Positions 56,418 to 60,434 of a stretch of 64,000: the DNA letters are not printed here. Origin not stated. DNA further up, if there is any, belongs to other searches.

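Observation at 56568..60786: Translationally coupled 1238-aa + 169-aa gene pair as cassette 3 cargo; candidate novel defence or conflict module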

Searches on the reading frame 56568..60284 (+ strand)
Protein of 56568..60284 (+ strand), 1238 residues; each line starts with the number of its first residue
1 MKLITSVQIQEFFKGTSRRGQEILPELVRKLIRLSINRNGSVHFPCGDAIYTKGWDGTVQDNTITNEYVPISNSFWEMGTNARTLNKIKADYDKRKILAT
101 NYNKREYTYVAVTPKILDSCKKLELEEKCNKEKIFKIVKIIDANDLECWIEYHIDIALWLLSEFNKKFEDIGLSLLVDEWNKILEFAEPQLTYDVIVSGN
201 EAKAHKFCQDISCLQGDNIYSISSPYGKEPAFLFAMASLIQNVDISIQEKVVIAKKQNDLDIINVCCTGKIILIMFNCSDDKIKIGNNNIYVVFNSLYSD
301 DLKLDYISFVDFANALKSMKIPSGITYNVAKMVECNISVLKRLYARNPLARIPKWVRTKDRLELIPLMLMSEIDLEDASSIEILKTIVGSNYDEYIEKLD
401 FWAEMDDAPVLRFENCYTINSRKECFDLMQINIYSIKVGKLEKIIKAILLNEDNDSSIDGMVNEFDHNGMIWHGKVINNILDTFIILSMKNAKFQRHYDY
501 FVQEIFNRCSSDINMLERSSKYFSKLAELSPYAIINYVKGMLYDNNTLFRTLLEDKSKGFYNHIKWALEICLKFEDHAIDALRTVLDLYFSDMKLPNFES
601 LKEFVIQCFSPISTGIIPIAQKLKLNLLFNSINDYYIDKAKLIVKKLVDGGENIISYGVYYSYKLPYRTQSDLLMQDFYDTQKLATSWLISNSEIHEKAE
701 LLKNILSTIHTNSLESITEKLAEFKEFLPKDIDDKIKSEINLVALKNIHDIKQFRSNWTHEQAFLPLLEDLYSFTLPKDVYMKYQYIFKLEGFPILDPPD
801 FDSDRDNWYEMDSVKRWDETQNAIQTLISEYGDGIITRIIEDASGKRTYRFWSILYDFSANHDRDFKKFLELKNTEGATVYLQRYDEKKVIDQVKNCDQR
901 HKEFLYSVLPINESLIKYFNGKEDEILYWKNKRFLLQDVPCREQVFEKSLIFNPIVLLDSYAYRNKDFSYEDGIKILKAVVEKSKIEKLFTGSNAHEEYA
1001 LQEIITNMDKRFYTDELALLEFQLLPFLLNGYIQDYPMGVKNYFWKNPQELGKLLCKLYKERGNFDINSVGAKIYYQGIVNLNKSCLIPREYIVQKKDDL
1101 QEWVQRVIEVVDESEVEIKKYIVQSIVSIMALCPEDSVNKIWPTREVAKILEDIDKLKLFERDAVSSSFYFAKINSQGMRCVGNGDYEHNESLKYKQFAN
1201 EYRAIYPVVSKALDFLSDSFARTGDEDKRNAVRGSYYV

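Call 5: search_protein_families(library=pfam, proteins=[window:56568-60284:+], max_evalue=1)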
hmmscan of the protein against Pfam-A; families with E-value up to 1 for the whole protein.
window:56568-60284:+ (1238 aa): 0 families

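Call 6: search_protein_families(library=padloc, proteins=[window:56568-60284:+], max_evalue=1)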
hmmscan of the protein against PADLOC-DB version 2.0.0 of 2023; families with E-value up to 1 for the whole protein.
window:56568-60284:+ (1238 aa): 0 families

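Call 7: search_protein_families(library=ncbifam, proteins=[window:56568-60284:+], max_evalue=1)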
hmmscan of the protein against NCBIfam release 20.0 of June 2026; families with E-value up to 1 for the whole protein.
window:56568-60284:+ (1238 aa): 1 family
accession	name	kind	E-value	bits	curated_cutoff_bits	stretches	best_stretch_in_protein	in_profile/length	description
TIGR01464.1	hemE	equivalog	0.0084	15.1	302.95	1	940-1068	56-188/338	uroporphyrinogen decarboxylase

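Call 8: search_protein_families(library=phrogs, proteins=[window:56568-60284:+], max_evalue=1)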
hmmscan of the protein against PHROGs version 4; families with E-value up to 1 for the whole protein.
window:56568-60284:+ (1238 aa): 1 family
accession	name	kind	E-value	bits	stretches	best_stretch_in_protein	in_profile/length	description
phrog_18693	-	unknown function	5.3e-31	108.1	2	1-570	1-583/1258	-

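Call 9: search_solved_structures(query=window:56568-60284:+, max_evalue=10)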
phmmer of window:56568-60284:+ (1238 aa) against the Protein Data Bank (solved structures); distinct sequences matched with E-value up to 10: 1.
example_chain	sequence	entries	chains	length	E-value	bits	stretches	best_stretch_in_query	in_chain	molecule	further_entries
9l08_A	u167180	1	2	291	0.15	13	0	883-930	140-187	Covalently Connected Cytochrome c555 trimer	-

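Call 11: find_homologous_proteins(query=window:56568-60284:+)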
Query window:56568-60284:+ (1238 aa): 15 proteins with E <= 0.001 among 8000 candidates.
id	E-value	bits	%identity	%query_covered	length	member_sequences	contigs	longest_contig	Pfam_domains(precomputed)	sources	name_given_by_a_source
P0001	0.0e+0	1020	40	100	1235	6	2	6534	-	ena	-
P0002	9.3e-298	1009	41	99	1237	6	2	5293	-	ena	-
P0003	2.4e-266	905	37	100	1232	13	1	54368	-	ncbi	-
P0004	2.2e-243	829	35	100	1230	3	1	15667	-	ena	-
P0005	3.2e-216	739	34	100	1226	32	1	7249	-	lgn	-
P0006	1.1e-42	164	23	99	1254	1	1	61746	-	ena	-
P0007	3.7e-39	153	29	34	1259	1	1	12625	-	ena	-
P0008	7.2e-39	152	26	34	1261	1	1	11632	-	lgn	-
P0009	2.0e-29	120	25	45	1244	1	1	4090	-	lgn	-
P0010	1.5e-28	118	24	45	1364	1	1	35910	PF01381.29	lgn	-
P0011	1.5e-23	101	23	46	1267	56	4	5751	-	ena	-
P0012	2.1e-23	100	21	97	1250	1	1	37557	-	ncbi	-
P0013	7.4e-23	99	23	45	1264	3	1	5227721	-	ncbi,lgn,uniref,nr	ncbi:hypothetical protein [Chryseobacterium sp. JV274]|uniref:hypothetical protein n=1 Tax=Chryseoba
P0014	3.1e-15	73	23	47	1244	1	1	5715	-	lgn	-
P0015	2.6e-11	60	25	36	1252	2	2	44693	-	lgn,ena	-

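Call 12: find_encoding_contigs(protein=P0003, flank=8000, max_places=3)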
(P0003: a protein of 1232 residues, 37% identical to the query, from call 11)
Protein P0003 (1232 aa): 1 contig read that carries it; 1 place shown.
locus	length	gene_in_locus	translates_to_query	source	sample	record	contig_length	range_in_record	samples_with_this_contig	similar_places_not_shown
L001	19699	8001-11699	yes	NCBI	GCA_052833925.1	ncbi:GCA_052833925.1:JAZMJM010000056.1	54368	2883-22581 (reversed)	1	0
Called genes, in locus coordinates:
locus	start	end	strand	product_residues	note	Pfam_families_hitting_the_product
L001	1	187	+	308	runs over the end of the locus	PF06325:PrmA, PF05175:MTS, PF01135:PCMT, PF02475:TRM5-TYW2_MTfase (weak), PF13489:Methyltransf_23 (weak), PF12847:Methyltransf_18, PF13847:Methyltransf_31, PF13649:Methyltransf_25, +1 more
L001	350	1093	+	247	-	PF20260:PUA_4, PF04452:Methyltrans_RNA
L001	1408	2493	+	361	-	PF17853:GGDEF_2, PF13556:HTH_30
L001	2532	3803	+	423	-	PF00595:PDZ, PF13180:PDZ_2, PF17820:PDZ_6, PF03572:Peptidase_S41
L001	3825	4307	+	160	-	PF03449:GreA_GreB_N, PF01272:GreA_GreB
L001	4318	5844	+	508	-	PF01336:tRNA_anti-codon, PF00152:tRNA-synt_2, PF01409:tRNA-synt_2d (faint)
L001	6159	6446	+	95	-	-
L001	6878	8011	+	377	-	PF01381:HTH_3, PF12844:HTH_19 (weak)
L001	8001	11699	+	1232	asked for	-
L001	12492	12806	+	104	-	-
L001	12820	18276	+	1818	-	PF09479:Flg_new, PF18998:Flg_new_2 (faint), PF09479:Flg_new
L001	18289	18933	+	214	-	-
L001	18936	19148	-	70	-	PF14192:DUF4314 (weak)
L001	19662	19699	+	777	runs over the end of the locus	PF08757:CotH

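Call 13: find_encoding_contigs(protein=P0006, flank=8000, max_places=3)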
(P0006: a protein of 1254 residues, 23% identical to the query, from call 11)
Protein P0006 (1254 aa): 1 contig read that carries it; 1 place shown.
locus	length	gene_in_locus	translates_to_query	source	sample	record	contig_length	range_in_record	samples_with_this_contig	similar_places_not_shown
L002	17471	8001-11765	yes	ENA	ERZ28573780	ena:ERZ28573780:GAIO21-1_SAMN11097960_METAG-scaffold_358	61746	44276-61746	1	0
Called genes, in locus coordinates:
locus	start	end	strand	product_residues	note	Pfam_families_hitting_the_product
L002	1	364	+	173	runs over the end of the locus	PF02796:HTH_7, PF13936:HTH_38 (weak)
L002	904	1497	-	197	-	PF18813:PBECR4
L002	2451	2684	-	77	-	-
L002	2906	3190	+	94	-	-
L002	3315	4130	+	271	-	PF08401:ArdcN, PF18818:MPTase-PolyVal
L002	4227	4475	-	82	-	PF00239:Resolvase (weak)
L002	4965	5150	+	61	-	PF12728:HTH_17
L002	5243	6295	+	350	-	-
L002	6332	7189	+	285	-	PF07833:Cu_amine_oxidN1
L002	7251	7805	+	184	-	PF00239:Resolvase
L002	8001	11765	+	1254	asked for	-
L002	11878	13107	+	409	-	PF13173:AAA_14, PF13635:DUF4143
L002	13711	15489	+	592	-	PF07833:Cu_amine_oxidN1 (weak), PF11288:DUF3089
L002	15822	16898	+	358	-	PF07833:Cu_amine_oxidN1, PF04886:PT (weak), PF00188:CAP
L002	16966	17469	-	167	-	?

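Call 14: find_encoding_contigs(protein=P0013, flank=8000, max_places=3)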
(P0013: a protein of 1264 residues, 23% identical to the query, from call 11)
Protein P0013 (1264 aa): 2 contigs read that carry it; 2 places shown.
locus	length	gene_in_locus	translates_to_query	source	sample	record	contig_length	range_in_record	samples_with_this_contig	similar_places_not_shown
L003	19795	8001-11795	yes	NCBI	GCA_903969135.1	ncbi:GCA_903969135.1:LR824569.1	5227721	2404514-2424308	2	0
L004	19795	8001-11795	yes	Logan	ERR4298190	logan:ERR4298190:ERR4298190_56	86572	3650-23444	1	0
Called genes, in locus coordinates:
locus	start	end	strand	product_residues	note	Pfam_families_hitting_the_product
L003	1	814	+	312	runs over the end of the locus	-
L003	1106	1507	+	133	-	-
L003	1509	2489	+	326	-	-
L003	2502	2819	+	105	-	-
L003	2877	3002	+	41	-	-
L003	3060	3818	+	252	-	-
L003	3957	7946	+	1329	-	PF25199:nSTAND_NTPase5 (weak)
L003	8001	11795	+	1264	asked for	-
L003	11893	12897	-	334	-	PF00580:UvrD-helicase (faint), PF01443:Viral_helicase1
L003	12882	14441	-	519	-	PF02463:SMC_N, PF13175:AAA_15, PF13476:AAA_23, PF13514:AAA_27, PF13555:AAA_29 (weak), PF13304:AAA_21, PF20469:OLD-like_TOPRIM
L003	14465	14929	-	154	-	-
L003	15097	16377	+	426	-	PF24390:PRTase-CE, PF24409:wHTH-PRTase_assc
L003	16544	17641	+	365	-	PF00078:RVT_1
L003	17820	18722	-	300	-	-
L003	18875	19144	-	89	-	PF12728:HTH_17 (weak)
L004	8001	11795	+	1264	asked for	-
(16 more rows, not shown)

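Call 16: find_encoding_contigs(protein=P0001, flank=8000, max_places=3)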
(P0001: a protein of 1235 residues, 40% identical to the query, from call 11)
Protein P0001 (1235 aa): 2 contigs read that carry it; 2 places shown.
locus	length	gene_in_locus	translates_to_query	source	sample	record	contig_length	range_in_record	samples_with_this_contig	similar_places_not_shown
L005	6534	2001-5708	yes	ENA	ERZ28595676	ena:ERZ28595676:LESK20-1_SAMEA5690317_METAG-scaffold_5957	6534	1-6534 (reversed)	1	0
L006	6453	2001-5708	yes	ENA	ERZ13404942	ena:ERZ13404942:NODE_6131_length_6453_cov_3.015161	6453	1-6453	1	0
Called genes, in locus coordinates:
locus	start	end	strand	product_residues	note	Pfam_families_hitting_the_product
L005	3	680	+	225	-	?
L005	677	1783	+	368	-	-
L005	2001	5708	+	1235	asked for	-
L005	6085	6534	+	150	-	?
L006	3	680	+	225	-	?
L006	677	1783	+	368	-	-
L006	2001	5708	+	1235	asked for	-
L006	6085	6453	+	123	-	?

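Call 17: find_encoding_contigs(protein=P0004, flank=8000, max_places=3)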
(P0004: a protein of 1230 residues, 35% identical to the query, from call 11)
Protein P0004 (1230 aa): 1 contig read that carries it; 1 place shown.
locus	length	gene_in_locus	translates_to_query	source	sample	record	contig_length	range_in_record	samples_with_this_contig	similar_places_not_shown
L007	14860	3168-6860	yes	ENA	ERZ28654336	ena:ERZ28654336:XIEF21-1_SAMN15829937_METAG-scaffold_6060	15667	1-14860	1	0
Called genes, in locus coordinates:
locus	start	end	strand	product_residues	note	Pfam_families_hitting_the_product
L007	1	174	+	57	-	?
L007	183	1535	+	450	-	PF00005:ABC_tran (faint), PF02463:SMC_N, PF13175:AAA_15, PF13476:AAA_23 (weak), PF13304:AAA_21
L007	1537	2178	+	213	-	-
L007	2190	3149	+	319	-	PF11185:DUF2971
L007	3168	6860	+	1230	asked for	-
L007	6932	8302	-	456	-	PF01637:ATPase_2, PF13173:AAA_14 (weak), PF03008:DUF234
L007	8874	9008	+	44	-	-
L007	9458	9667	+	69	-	PF13560:HTH_31, PF12844:HTH_19, PF13443:HTH_26, PF01381:HTH_3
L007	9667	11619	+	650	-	PF09848:SLFN-g3_helicase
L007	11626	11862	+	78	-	-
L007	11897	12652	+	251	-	-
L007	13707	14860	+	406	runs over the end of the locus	PF13173:AAA_14, PF13635:DUF4143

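Call 18: find_encoding_contigs(protein=P0005, flank=8000, max_places=3)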
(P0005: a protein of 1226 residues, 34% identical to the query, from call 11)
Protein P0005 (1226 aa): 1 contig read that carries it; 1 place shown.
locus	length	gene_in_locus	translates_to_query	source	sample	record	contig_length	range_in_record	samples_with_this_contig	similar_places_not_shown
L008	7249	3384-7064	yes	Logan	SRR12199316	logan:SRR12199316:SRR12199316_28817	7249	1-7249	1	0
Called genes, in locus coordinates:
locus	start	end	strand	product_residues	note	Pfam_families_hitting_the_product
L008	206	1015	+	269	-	PF09520:HinfI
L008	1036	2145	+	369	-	PF01555:N6_N4_Mtase, PF18755:RAMA (weak)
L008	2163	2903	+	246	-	PF01555:N6_N4_Mtase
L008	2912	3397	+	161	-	-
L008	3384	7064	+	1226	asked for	-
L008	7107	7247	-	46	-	?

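Call 32: search_solved_structures(query=A1, max_evalue=10)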
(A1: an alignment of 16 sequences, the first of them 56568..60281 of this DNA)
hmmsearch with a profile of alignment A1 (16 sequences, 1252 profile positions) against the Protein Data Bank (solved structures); distinct sequences matched with E-value up to 10: 3.
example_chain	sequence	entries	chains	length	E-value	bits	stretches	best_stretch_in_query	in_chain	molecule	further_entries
3dkx_A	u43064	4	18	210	0.0048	18.1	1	776-865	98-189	Replication protein repB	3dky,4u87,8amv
4fm2_A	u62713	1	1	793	0.55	11.3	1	161-214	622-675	DNA polymerase 1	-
4flt_A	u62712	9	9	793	0.55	11.3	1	161-214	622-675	DNA polymerase 1 | Pyrococcus abyssi B family DNA polymerase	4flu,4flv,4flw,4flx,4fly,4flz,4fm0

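Call 33: search_protein_families(library=pfam, alignment_id=A1, max_evalue=0.1)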
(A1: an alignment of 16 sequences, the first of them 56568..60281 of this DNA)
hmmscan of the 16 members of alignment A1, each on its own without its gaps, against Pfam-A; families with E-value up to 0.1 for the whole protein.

A. member 1, window:56568-60281:+ (1238 aa): 0 families

B. families by the number of members that match (of 16 scanned): 5 families
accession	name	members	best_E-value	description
PF01381.28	HTH_3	1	1.1e-05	Helix-turn-helix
PF13560.12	HTH_31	1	0.00042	Helix-turn-helix domain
PF15080.11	DUF4547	1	0.03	Domain of unknown function (DUF4547)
PF18323.6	CSN5_C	1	0.045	Cop9 signalosome subunit 5 C-terminal domain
PF23830.1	DUF7200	1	0.099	Domain of unknown function (DUF7200)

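Call 34: find_homologous_proteins(query=A1, max_evalue=0.001)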
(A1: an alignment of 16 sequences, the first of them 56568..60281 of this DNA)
Query A1 (16 sequences) (1238 aa, profile of the alignment): 14 proteins with E <= 0.001 among 8000 candidates.
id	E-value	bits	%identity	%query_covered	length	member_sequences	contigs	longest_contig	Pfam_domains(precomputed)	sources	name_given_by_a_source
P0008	0.0e+0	1493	26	34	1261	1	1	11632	-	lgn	-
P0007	0.0e+0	1482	29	34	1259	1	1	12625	-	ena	-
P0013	0.0e+0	1459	23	45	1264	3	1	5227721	-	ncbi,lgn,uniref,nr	ncbi:hypothetical protein [Chryseobacterium sp. JV274]|uniref:hypothetical protein n=1 Tax=Chryseoba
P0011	0.0e+0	1458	23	46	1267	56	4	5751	-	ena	-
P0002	0.0e+0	1437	41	99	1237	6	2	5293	-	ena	-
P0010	0.0e+0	1394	24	45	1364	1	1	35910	PF01381.29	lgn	-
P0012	0.0e+0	1393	21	97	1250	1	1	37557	-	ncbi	-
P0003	0.0e+0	1392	37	100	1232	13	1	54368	-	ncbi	-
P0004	0.0e+0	1387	35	100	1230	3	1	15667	-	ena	-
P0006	0.0e+0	1336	23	99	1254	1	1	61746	-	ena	-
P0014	0.0e+0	1305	23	47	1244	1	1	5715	-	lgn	-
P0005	0.0e+0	1301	34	100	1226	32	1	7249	-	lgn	-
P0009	0.0e+0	1248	25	45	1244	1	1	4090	-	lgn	-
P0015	0.0e+0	1225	25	36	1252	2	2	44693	-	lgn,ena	-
